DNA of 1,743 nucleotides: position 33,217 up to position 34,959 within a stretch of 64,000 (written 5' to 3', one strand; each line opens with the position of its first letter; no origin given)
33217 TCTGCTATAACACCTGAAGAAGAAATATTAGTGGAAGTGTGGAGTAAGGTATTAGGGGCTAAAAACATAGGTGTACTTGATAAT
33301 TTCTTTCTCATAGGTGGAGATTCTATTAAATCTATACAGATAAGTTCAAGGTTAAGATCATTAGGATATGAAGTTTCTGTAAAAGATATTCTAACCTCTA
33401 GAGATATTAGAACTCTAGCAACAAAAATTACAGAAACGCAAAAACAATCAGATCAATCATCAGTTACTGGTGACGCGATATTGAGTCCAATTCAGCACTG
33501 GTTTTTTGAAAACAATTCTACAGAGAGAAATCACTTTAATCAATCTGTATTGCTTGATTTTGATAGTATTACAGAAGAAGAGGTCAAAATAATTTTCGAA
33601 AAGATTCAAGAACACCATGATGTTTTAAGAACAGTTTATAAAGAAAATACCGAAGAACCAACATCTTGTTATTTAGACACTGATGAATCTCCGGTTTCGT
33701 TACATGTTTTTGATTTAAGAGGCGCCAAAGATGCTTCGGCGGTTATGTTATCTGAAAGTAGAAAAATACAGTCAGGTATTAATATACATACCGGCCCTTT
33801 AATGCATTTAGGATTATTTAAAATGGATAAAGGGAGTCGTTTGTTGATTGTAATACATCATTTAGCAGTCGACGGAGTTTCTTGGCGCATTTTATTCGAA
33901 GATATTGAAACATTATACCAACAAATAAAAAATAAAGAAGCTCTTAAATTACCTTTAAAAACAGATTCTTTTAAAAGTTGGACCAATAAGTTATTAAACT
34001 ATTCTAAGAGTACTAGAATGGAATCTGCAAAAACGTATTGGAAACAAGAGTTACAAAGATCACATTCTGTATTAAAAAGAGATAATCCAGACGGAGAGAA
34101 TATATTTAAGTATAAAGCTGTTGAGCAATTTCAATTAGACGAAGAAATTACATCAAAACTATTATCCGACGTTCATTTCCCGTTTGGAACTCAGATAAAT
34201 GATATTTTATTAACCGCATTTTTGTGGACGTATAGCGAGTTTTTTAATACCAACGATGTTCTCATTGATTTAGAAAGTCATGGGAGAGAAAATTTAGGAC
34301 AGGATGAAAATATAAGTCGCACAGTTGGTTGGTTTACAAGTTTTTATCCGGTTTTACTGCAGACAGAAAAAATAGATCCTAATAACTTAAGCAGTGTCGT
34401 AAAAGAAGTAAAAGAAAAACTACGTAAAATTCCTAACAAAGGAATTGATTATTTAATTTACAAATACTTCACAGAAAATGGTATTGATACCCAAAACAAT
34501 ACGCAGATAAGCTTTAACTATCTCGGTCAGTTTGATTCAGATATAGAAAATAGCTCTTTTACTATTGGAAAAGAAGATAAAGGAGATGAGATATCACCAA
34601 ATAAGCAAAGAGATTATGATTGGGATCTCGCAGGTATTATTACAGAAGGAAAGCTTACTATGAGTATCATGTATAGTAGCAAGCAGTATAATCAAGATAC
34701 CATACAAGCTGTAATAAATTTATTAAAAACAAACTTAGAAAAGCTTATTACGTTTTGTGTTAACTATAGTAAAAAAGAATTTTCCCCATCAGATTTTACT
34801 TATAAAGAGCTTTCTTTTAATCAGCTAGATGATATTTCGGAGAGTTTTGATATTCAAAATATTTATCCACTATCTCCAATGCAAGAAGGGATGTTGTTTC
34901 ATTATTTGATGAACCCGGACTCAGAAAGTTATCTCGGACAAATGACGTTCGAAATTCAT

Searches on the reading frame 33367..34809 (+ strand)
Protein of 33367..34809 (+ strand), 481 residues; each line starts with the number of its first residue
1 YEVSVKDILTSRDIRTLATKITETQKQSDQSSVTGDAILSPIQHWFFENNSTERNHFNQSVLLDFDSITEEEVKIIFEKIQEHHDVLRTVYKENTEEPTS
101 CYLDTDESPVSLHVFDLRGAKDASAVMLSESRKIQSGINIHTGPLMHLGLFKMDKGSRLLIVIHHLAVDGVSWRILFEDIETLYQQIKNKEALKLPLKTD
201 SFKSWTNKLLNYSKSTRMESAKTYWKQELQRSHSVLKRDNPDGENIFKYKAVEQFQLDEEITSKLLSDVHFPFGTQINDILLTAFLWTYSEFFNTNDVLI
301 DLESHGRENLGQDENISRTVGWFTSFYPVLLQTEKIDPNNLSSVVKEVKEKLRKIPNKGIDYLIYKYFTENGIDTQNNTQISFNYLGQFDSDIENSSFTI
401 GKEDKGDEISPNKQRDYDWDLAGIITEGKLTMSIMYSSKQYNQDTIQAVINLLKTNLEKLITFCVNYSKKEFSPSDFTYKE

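Call 31: search_protein_families(library=pfam, proteins=[window:33367-34809:+], max_evalue=0.0001)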
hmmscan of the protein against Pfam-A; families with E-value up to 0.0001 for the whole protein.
window:33367-34809:+ (481 aa): 1 family
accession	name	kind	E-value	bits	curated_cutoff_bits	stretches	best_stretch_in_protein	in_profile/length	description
PF00668.25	Condensation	-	1.4e-82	278.2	30.6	1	35-480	3-453/456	Condensation domain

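Call 32: search_protein_families(library=ncbifam, proteins=[window:33367-34809:+], max_evalue=0.0001)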
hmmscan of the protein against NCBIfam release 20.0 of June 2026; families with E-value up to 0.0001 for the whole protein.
window:33367-34809:+ (481 aa): 3 families
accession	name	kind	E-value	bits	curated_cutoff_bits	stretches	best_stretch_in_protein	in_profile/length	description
NF004282.0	PRK05691.1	subfamily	1.1e-93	313.7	4090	1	4-478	2758-3235/4334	non-ribosomal peptide synthase/polyketide synthase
TIGR01720.1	NRPS-para261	subfamily_domain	2.1e-37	128.4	74.2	1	341-480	2-145/155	non-ribosomal peptide synthase domain TIGR01720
NF038078.1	NRPS_MxcG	equivalog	1.6e-05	22.3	2300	1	83-236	54-205/1442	myxochelin non-ribosomal peptide synthetase MxcG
